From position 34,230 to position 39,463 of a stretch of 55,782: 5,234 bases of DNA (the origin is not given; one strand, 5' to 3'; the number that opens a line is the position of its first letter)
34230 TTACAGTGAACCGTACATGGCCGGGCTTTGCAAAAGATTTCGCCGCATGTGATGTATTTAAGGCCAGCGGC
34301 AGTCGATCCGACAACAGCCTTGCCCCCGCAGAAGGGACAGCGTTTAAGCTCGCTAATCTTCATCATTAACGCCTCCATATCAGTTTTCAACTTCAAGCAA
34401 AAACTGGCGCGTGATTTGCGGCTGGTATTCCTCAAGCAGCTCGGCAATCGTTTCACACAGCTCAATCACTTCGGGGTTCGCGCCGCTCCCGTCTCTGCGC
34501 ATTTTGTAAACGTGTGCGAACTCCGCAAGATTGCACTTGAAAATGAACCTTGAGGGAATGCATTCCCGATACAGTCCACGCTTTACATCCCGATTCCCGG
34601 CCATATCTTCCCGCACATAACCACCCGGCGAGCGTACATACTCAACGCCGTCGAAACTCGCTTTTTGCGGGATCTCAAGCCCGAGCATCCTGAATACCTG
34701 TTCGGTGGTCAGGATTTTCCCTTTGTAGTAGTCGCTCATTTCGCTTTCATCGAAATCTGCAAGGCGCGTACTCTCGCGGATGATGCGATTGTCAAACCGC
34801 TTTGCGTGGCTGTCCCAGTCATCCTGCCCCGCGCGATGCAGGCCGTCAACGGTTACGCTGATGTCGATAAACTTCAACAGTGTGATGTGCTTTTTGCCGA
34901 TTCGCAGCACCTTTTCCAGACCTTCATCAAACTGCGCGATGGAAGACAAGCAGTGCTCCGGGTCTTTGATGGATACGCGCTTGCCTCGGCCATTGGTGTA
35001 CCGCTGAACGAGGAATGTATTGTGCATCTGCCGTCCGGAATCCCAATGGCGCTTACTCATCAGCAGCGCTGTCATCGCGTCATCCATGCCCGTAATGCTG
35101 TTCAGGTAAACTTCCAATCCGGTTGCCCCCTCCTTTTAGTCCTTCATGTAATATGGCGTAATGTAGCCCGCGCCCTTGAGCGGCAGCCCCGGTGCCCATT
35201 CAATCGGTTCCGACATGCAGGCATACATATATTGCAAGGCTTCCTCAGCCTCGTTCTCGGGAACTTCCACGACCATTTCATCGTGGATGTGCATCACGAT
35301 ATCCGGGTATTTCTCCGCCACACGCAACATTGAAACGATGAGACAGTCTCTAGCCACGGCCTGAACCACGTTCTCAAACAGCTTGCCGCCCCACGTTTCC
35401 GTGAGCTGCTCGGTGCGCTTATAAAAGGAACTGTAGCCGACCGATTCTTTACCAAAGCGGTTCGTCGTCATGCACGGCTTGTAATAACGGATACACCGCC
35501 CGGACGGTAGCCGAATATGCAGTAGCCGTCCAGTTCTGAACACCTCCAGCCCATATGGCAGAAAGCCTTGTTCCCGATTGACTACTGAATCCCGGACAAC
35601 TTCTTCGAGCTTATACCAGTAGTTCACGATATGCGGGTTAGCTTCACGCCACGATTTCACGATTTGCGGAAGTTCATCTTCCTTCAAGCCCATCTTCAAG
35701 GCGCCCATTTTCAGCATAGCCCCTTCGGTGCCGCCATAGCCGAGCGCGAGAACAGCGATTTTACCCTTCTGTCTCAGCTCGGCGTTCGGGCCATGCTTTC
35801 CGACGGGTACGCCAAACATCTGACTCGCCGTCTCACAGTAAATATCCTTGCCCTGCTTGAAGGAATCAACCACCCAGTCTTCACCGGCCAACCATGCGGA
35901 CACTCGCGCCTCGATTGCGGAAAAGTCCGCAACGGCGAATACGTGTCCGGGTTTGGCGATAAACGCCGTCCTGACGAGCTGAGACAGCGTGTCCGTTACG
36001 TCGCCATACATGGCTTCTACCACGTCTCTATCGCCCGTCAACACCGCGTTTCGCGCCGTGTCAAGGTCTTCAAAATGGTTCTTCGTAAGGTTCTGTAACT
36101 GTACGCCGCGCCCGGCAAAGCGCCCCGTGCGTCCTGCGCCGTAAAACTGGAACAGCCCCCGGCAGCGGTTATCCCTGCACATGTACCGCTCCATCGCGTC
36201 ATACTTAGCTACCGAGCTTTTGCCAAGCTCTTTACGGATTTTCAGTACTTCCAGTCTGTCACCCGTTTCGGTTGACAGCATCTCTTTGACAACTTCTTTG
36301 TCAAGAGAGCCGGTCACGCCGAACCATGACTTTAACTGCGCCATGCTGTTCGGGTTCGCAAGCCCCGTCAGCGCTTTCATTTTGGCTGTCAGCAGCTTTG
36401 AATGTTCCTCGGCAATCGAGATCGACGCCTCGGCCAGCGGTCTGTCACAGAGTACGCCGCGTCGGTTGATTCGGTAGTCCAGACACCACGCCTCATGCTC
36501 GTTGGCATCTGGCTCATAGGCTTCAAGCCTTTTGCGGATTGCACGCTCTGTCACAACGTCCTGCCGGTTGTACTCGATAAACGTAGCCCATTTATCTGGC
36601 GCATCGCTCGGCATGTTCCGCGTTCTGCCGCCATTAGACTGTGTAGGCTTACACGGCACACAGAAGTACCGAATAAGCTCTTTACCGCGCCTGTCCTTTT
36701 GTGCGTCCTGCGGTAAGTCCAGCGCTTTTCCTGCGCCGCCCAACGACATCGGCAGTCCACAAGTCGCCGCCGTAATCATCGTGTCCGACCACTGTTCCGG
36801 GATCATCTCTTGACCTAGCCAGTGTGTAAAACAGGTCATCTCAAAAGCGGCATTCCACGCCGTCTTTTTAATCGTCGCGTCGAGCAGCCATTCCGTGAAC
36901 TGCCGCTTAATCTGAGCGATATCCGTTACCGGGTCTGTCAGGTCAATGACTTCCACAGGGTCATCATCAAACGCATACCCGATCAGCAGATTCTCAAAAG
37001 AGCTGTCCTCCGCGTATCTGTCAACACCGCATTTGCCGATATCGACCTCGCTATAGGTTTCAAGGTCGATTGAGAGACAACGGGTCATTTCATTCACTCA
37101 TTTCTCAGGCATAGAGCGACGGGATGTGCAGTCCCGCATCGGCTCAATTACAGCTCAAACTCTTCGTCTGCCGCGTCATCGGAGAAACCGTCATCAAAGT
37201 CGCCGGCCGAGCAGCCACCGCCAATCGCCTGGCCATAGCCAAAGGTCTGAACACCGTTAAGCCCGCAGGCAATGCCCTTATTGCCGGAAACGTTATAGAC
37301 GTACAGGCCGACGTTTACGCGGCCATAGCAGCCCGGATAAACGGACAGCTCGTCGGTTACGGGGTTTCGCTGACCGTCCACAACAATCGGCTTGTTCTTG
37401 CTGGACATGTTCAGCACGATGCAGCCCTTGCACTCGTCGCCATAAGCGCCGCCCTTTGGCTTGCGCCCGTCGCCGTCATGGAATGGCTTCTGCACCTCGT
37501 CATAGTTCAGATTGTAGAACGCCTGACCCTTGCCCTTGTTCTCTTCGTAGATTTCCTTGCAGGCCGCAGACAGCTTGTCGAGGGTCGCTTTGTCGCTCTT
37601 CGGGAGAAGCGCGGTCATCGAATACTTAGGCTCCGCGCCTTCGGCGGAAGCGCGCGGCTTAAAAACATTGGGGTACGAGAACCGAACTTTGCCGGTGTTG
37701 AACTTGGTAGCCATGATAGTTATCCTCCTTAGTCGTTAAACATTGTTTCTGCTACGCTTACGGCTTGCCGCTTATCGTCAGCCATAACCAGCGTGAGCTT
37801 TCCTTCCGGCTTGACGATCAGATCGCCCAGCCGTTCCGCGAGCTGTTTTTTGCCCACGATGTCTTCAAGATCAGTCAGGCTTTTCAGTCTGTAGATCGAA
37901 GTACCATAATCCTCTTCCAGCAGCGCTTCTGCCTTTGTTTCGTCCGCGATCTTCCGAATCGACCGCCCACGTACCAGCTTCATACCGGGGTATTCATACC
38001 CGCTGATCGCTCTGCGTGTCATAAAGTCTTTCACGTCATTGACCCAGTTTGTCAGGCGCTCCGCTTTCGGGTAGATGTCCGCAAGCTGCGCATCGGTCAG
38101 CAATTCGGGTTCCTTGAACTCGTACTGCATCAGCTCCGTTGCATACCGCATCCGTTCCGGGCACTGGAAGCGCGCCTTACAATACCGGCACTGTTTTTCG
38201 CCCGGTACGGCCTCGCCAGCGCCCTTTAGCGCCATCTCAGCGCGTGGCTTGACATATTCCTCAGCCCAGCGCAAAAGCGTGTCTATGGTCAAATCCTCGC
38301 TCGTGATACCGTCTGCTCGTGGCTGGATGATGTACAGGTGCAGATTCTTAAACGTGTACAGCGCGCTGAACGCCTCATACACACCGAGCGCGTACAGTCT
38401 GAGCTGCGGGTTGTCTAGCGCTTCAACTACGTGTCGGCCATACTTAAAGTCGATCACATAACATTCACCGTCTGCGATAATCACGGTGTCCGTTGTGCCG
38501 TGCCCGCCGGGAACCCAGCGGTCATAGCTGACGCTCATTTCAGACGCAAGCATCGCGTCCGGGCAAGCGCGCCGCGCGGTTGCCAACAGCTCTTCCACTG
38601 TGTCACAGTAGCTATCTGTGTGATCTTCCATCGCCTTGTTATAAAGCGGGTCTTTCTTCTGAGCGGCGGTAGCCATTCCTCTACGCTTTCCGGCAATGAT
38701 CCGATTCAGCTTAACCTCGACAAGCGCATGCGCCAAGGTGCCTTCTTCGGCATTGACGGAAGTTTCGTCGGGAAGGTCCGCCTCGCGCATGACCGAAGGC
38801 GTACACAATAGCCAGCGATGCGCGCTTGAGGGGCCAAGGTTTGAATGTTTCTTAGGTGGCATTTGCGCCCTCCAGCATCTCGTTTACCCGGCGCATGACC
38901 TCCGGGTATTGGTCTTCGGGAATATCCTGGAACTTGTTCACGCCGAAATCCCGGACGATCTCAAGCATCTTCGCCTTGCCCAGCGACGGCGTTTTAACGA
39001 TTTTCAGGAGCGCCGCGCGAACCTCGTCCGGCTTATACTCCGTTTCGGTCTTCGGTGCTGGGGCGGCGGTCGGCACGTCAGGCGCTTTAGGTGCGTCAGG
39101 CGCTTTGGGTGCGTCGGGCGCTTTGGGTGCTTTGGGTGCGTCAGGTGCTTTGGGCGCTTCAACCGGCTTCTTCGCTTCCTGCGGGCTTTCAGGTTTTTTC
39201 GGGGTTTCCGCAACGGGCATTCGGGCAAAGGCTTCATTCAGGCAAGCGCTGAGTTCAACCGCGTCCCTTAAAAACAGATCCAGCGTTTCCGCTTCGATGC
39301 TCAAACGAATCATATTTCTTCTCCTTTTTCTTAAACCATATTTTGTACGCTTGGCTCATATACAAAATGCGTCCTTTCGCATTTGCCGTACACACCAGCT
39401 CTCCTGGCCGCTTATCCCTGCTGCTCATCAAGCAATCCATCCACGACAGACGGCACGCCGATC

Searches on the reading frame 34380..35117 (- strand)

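Call 14: search_protein_families(library=phrogs, proteins=[window:34380-35117:-], max_evalue=0.001)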
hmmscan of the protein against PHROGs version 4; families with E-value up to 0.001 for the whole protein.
window:34380-35117:- (245 aa): 2 families
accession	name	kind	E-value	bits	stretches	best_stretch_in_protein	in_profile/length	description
phrog_24884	-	DNA, RNA and nucleotide metabolism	7.2e-62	210.6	1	72-243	102-281/321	thymidylate synthase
phrog_85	-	DNA, RNA and nucleotide metabolism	7.9e-06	25.6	1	186-239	532-583/866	thymidylate synthase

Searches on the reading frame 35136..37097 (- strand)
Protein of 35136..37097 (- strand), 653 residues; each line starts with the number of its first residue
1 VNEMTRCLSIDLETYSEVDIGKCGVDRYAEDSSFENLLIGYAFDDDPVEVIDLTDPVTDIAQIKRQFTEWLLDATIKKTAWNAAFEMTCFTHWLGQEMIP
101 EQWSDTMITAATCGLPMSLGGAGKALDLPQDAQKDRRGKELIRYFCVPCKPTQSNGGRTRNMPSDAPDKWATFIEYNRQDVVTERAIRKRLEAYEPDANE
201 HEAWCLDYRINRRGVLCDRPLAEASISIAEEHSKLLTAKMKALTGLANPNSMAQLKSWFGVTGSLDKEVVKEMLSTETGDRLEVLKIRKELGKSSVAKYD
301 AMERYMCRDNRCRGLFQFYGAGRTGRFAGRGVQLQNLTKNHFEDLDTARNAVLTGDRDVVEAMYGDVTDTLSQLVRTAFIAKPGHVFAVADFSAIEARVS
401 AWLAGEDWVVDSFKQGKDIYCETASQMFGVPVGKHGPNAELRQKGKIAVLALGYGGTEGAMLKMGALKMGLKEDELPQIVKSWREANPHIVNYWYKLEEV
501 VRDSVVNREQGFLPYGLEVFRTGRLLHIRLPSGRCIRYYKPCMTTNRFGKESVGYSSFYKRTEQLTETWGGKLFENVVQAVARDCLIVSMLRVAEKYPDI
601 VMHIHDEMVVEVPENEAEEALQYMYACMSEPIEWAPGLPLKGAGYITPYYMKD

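Call 14: search_protein_families(library=phrogs, proteins=[window:35136-37097:-], max_evalue=0.001)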
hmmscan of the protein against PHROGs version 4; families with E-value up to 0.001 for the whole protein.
window:35136-37097:- (653 aa): 5 families
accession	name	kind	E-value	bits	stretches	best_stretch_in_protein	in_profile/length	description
phrog_17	-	DNA, RNA and nucleotide metabolism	4e-139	466.8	1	3-651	668-1232/1445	DNA polymerase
phrog_10285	-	DNA, RNA and nucleotide metabolism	1.8e-88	297.7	1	334-653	1-321/321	DNA polymerase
phrog_7766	-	DNA, RNA and nucleotide metabolism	1.5e-47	162.4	1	469-653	1-186/186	DNA polymerase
phrog_2573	-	DNA, RNA and nucleotide metabolism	2.1e-13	51.2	1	375-630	5-247/336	DNA polymerase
phrog_5995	-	DNA, RNA and nucleotide metabolism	0.00012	22.8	1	595-643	111-159/236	DNA polymerase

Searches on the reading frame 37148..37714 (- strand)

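Call 14: search_protein_families(library=phrogs, proteins=[window:37148-37714:-], max_evalue=0.001)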
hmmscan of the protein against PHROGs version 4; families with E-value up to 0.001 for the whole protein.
window:37148-37714:- (188 aa): 2 families
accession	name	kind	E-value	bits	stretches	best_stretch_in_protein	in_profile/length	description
phrog_112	-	DNA, RNA and nucleotide metabolism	2.7e-52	179.1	1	1-184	18-202/265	Gp2.5-like ssDNA binding protein and ssDNA annealing protein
phrog_7011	-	DNA, RNA and nucleotide metabolism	3.1e-06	27.7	1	79-172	92-195/303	Gp2.5-like ssDNA binding protein and ssDNA annealing protein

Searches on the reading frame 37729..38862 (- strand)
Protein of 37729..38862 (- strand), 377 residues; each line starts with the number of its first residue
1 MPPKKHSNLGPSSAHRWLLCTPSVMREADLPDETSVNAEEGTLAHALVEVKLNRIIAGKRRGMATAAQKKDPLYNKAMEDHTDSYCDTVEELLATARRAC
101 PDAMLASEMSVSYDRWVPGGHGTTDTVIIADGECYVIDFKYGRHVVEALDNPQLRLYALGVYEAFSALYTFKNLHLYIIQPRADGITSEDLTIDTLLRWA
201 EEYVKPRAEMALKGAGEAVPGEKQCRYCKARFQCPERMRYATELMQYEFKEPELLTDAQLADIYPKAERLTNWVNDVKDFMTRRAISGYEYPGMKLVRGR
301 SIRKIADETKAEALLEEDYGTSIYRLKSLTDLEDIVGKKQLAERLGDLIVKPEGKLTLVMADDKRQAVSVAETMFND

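Call 14: search_protein_families(library=phrogs, proteins=[window:37729-38862:-], max_evalue=0.001)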
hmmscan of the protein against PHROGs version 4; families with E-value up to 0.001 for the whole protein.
window:37729-38862:- (377 aa): 2 families
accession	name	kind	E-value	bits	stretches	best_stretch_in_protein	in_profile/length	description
phrog_69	-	DNA, RNA and nucleotide metabolism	3.8e-113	380.1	1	1-376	82-474/501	exonuclease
phrog_3953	-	DNA, RNA and nucleotide metabolism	6.8e-19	69.3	1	5-209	12-183/186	exonuclease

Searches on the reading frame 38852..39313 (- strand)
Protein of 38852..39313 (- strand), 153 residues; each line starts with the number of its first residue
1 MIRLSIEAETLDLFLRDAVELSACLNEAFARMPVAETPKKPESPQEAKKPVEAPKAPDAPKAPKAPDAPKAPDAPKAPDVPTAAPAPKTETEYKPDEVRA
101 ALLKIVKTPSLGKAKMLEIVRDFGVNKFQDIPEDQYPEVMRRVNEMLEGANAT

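Call 14: search_protein_families(library=phrogs, proteins=[window:38852-39313:-], max_evalue=0.001)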
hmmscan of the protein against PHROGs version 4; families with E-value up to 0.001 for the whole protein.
window:38852-39313:- (153 aa): 8 families
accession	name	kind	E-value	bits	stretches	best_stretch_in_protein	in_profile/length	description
phrog_22695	-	unknown function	1.7e-09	39.2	1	22-146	31-148/152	-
phrog_408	-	unknown function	3.8e-05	25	1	82-146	46-108/111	-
phrog_7721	-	unknown function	5.4e-05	24.7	1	86-149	65-126/138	-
phrog_3709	-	unknown function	0.00022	22.4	1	89-144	90-143/145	-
phrog_32739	-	unknown function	0.00033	21.9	1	87-146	43-98/99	-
phrog_18562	-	unknown function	0.00044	21.8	1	31-146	31-147/151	-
phrog_19269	-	unknown function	0.00053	21.3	0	47-145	30-128/148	-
phrog_36047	-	unknown function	0.00092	19.8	1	26-147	95-214/306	-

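Call 65: search_protein_families(library=pfam, proteins=[window:38852-39313:-], max_evalue=0.001)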
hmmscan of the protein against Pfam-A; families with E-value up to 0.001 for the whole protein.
window:38852-39313:- (153 aa): 0 families
